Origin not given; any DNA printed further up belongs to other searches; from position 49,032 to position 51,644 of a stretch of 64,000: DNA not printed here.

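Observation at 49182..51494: RND/MMPL permease translationally coupled to the last mce gene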

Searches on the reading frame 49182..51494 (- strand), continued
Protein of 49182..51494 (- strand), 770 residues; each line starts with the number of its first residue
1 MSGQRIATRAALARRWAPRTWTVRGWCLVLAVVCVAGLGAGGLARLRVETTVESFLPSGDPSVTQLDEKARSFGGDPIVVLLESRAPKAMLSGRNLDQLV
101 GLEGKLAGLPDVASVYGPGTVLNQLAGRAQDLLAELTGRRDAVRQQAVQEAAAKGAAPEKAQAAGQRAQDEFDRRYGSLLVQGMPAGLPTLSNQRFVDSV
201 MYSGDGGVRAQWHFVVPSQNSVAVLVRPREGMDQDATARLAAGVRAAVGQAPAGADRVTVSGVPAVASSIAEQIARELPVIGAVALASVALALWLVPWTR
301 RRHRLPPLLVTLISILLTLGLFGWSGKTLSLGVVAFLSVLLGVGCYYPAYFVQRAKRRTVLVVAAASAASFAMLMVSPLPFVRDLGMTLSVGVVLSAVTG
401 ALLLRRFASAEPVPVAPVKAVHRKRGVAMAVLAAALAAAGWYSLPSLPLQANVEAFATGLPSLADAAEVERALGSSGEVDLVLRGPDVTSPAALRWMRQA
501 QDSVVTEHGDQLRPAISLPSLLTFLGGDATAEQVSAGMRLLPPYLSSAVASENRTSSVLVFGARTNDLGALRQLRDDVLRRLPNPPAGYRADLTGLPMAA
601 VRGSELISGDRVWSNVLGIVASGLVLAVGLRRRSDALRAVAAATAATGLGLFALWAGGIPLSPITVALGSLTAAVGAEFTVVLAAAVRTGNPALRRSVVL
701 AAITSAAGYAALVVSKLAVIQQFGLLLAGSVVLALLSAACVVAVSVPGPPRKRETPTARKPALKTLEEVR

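Call 58: find_encoding_contigs(protein=P0163, flank=10000, max_places=1)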
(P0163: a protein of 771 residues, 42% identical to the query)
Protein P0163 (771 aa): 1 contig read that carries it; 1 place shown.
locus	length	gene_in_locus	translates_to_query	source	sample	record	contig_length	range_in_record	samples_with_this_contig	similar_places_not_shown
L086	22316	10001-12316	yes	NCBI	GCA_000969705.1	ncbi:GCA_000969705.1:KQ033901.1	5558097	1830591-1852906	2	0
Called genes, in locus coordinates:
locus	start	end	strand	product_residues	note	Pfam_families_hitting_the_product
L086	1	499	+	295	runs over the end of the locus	PF02405:MlaE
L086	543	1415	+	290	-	PF02405:MlaE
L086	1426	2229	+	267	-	PF00005:ABC_tran, PF13304:AAA_21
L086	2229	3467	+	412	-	PF02470:MlaD, PF11887:Mce4_CUP1 (faint)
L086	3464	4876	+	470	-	PF02470:MlaD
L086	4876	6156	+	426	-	PF02470:MlaD, PF11887:Mce4_CUP1 (faint)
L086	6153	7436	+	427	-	PF02470:MlaD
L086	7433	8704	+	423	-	PF02470:MlaD, PF11887:Mce4_CUP1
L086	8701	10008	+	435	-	PF02470:MlaD, PF11887:Mce4_CUP1 (weak)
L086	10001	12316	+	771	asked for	PF03176:MMPL (faint)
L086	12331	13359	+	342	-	PF13624:SurA_N_3 (weak), PF09312:SurA_N (faint), PF13145:Rotamase_2, PF00639:Rotamase, PF13616:Rotamase_3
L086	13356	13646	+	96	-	-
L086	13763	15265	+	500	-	PF00171:Aldedh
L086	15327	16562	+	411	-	PF00067:p450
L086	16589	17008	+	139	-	-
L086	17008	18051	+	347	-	PF08240:ADH_N, PF16912:Glu_dehyd_C (weak), PF00107:ADH_zinc_N, PF13602:ADH_zinc_N_2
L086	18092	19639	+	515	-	PF00501:AMP-binding, PF13193:AMP-binding_C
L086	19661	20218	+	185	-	PF00440:TetR_N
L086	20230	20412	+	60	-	PF06902:Fer4_19, PF13459:Fer4_15, PF13370:Fer4_13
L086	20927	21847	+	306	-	PF00106:adh_short, PF08659:KR, PF13561:adh_short_C2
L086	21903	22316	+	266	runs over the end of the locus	PF00378:ECH_1, PF16113:ECH_2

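Call 59: find_encoding_contigs(protein=P0270, flank=10000, max_places=1)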
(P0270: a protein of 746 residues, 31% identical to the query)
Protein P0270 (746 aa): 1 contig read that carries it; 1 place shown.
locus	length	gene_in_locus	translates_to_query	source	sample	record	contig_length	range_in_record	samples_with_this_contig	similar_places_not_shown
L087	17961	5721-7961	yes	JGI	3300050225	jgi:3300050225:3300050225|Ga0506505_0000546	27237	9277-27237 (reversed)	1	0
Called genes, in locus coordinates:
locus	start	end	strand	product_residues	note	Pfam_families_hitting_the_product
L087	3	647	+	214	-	?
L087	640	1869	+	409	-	PF02470:MlaD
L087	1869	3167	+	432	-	PF02470:MlaD, PF11887:Mce4_CUP1 (faint)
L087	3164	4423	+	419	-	PF02470:MlaD, PF11887:Mce4_CUP1 (weak)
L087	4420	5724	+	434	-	PF02470:MlaD, PF11887:Mce4_CUP1 (faint)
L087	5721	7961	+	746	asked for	PF03176:MMPL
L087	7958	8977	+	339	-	PF13624:SurA_N_3 (weak), PF13145:Rotamase_2, PF13616:Rotamase_3, PF00639:Rotamase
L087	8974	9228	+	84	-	-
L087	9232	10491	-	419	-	PF14361:RsbRD_N, PF17853:GGDEF_2, PF13556:HTH_30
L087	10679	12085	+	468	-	PF00487:FA_desaturase, PF00301:Rubredoxin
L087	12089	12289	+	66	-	PF06902:Fer4_19 (weak), PF13459:Fer4_15, PF13370:Fer4_13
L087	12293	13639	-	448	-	PF00561:Abhydrolase_1, PF12146:Hydrolase_4, PF00211:Guanylate_cyc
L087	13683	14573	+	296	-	PF03631:Virul_fac_BrkB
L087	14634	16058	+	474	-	PF01266:DAO, PF01494:FAD_binding_3 (weak), PF01593:Amino_oxidase (weak), PF12831:FAD_oxidored (weak), PF13450:NAD_binding_8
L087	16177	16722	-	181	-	PF04539:Sigma70_r3 (faint)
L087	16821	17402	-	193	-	PF08002:DUF1697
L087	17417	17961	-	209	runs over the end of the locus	PF01209:Ubie_methyltran, PF13489:Methyltransf_23, PF08241:Methyltransf_11, PF08242:Methyltransf_12, PF13649:Methyltransf_25, PF13847:Methyltransf_31 (weak)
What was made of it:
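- The same operon occurs in Nitriliruptor (L086) and in a metagenome contig (L087), with RNDs at 31-39% identity (calls 58, 59).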

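Call 63: search_protein_families(library=pfam, alignment_id=A3, max_evalue=0.00001)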
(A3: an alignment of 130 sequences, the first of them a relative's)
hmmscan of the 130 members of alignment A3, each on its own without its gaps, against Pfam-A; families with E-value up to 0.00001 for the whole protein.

A. member 1, L004:13696-15135:+ (480 aa): 1 family
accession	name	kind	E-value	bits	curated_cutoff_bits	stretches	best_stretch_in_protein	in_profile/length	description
PF00171.27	Aldedh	-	9.6e-155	516.1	23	1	12-475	1-461/461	Aldehyde dehydrogenase family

B. families by the number of members that match (of 130 scanned): 91 families (the first 25 are shown)
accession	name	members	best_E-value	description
PF00196.25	GerE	16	5.9e-20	Bacterial regulatory proteins, luxR family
PF00501.34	AMP-binding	8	1.3e-76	AMP-binding enzyme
PF13193.12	AMP-binding_C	8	1.5e-22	AMP-binding enzyme C-terminal domain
PF13185.12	GAF_2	8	2.9e-08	GAF domain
PF01039.27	Carboxyl_trans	5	1.1e-134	Carboxyl transferase domain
PF02786.22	CPSase_L_D2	5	1.7e-73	Carbamoyl-phosphate synthase L chain, ATP binding domain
PF02900.23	LigB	5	7.3e-47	Catalytic LigB subunit of aromatic ring-opening dioxygenase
PF00289.28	Biotin_carb_N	5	5.8e-43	Biotin carboxylase, N-terminal domain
PF02785.25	Biotin_carb_C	5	1.9e-34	Biotin carboxylase C-terminal domain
PF00440.29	TetR_N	5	6.6e-30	Bacterial regulatory proteins, tetR family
PF00107.32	ADH_zinc_N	5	7.8e-28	Zinc-binding dehydrogenase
PF08240.17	ADH_N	5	1.6e-27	Alcohol dehydrogenase GroES-like domain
PF00072.30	Response_reg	5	2.6e-20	Response regulator receiver domain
PF00364.28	Biotin_lipoyl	5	2.1e-18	Biotin-requiring enzyme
PF03255.19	ACCA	5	1.5e-17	Acetyl co-enzyme A carboxylase carboxyltransferase-like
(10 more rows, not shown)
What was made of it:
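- The neighbouring catabolic genes differ from locus to locus (call 63). The catabolic context, and presumably the substrate, varies widely (call 63).
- Tried and rejected: The first two downstream genes across 69 loci are heterogeneous: GAF-LuxR regulators 16/130, CoA ligases 8, MCC-like carboxylases 5, LigB 5 (call 63).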

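Call 75: find_encoding_contigs(protein=P0271, flank=8000, max_places=1)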
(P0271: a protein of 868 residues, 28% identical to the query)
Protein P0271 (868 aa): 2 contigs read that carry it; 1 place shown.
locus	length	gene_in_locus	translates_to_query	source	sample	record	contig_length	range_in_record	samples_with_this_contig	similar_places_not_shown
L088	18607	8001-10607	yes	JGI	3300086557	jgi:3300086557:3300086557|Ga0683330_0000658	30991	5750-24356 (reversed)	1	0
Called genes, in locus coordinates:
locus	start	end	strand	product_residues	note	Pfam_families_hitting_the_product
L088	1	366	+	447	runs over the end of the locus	PF02470:MlaD, PF11887:Mce4_CUP1 (faint)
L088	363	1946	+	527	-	PF02470:MlaD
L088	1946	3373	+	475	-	PF02470:MlaD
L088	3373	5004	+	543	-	PF02470:MlaD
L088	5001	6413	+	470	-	PF02470:MlaD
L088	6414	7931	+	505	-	PF02470:MlaD, PF11887:Mce4_CUP1 (weak)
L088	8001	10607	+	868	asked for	PF03176:MMPL, PF12349:Sterol-sensing (faint), PF03176:MMPL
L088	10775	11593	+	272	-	PF08534:Redoxin (weak), PF00578:AhpC-TSA (weak)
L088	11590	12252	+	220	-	PF03483:B3_4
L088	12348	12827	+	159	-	-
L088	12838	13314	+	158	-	-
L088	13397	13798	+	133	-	PF00903:Glyoxalase, PF13669:Glyoxalase_4 (weak), PF18029:Glyoxalase_6 (weak), PF22677:Ble-like_N (weak)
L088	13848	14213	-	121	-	-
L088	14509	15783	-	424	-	PF00155:Aminotran_1_2, PF01212:Beta_elim_lyase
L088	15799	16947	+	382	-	PF00583:Acetyltransf_1 (faint)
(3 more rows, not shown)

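Call 76: find_encoding_contigs(protein=P0286, flank=8000, max_places=1)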
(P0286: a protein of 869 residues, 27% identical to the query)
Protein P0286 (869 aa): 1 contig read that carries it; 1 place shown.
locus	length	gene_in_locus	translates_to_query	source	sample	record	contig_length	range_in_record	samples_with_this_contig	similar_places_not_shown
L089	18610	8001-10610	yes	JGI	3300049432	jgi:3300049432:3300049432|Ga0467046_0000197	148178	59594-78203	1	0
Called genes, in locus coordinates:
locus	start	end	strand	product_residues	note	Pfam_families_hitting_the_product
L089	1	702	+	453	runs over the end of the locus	PF02470:MlaD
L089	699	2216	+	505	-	PF02470:MlaD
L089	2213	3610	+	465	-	PF02470:MlaD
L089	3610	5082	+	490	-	PF02470:MlaD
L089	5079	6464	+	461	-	PF02470:MlaD (weak)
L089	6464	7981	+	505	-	PF02470:MlaD, PF11887:Mce4_CUP1 (weak)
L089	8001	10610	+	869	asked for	PF03176:MMPL, PF02355:SecD_SecF_C (weak), PF12349:Sterol-sensing (faint), PF03176:MMPL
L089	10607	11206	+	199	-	-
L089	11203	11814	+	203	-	-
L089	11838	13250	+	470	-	PF07690:MFS_1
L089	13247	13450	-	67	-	-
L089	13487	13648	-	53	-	-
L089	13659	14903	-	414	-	PF07228:SpoIIE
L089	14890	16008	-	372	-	PF00155:Aminotran_1_2, PF01041:DegT_DnrJ_EryC1 (faint)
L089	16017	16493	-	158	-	-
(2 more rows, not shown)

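Call 77: find_encoding_contigs(protein=P0272, flank=8000, max_places=1)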
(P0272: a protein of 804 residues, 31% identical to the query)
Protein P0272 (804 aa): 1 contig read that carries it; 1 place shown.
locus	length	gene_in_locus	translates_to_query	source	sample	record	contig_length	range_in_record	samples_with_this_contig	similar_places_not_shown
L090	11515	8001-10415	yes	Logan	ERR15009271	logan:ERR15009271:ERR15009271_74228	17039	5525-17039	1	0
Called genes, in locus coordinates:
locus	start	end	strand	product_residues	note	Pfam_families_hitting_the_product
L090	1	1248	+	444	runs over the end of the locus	PF02470:MlaD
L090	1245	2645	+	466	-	PF02470:MlaD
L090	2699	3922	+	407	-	PF02470:MlaD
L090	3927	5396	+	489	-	PF02470:MlaD, PF11887:Mce4_CUP1 (faint)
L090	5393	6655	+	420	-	PF02470:MlaD, PF11887:Mce4_CUP1 (weak)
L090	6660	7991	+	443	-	PF02470:MlaD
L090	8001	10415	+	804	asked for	PF03176:MMPL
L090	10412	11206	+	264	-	PF14329:DUF4386 (weak)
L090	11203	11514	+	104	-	?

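Call 78: find_encoding_contigs(protein=P0273, flank=9000, max_places=1)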
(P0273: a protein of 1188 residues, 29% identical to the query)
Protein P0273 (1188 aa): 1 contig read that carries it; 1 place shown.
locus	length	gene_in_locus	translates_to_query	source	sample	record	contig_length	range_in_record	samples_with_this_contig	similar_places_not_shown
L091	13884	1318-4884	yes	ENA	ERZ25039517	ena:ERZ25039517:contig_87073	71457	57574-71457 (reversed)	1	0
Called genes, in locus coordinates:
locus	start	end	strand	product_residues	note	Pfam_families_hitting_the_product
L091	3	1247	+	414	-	?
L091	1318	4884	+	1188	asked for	PF03176:MMPL, PF02355:SecD_SecF_C (weak), PF12349:Sterol-sensing (faint), PF03176:MMPL, PF00578:AhpC-TSA (weak)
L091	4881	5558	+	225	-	-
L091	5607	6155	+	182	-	-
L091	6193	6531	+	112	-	-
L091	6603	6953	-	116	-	-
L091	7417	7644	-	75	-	-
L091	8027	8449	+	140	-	-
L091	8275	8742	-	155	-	-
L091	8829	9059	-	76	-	-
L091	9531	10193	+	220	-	-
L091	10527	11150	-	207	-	PF00440:TetR_N, PF21351:TetR_C_41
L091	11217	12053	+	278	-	PF00561:Abhydrolase_1, PF12697:Abhydrolase_6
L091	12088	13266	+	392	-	PF07690:MFS_1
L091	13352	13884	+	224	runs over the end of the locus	PF00392:GntR, PF07729:FCD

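Call 79: find_encoding_contigs(protein=P0283, flank=9000, max_places=1)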
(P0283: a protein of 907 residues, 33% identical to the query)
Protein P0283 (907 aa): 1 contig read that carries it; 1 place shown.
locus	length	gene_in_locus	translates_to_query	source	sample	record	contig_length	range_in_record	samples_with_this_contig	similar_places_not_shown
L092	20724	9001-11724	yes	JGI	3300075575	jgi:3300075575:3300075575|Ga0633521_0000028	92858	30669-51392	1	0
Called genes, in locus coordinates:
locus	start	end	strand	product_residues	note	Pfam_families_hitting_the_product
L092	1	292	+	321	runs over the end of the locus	PF00005:ABC_tran, PF13304:AAA_21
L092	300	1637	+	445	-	PF02470:MlaD, PF11887:Mce4_CUP1 (weak)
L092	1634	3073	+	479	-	PF02470:MlaD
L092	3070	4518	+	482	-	PF02470:MlaD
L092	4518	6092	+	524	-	PF02470:MlaD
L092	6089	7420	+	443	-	PF02470:MlaD, PF11887:Mce4_CUP1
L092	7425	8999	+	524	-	PF02470:MlaD, PF11887:Mce4_CUP1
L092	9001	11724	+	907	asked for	PF03176:MMPL, PF02355:SecD_SecF_C (weak), PF12349:Sterol-sensing (weak), PF03176:MMPL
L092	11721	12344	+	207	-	PF08534:Redoxin, PF00578:AhpC-TSA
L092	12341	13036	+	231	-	PF03483:B3_4 (weak)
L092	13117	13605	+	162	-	-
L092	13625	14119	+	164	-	-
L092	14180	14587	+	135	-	PF00903:Glyoxalase, PF13669:Glyoxalase_4 (weak)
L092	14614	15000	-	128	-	-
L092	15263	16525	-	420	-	PF00155:Aminotran_1_2, PF01212:Beta_elim_lyase (weak)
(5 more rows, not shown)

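Call 80: find_encoding_contigs(protein=P0285, flank=9000, max_places=1)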
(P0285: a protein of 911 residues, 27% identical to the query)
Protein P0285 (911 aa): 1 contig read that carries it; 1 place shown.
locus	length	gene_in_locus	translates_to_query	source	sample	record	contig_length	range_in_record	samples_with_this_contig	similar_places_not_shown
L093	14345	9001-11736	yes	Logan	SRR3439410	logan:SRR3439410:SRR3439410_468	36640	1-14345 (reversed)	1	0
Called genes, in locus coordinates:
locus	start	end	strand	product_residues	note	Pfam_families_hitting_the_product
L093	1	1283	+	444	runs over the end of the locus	PF02470:MlaD, PF11887:Mce4_CUP1 (weak)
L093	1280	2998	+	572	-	PF02470:MlaD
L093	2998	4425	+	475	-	PF02470:MlaD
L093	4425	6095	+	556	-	PF02470:MlaD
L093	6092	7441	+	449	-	PF02470:MlaD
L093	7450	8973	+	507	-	PF02470:MlaD, PF11887:Mce4_CUP1 (weak)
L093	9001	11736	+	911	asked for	PF03176:MMPL, PF02355:SecD_SecF_C (weak), PF03176:MMPL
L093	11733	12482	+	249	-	PF00578:AhpC-TSA (weak)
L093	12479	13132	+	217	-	PF03483:B3_4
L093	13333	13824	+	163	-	-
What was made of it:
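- In clade 2 the partner is a thioredoxin-fold protein, another family of folding catalysts (calls 75, 79, 80).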
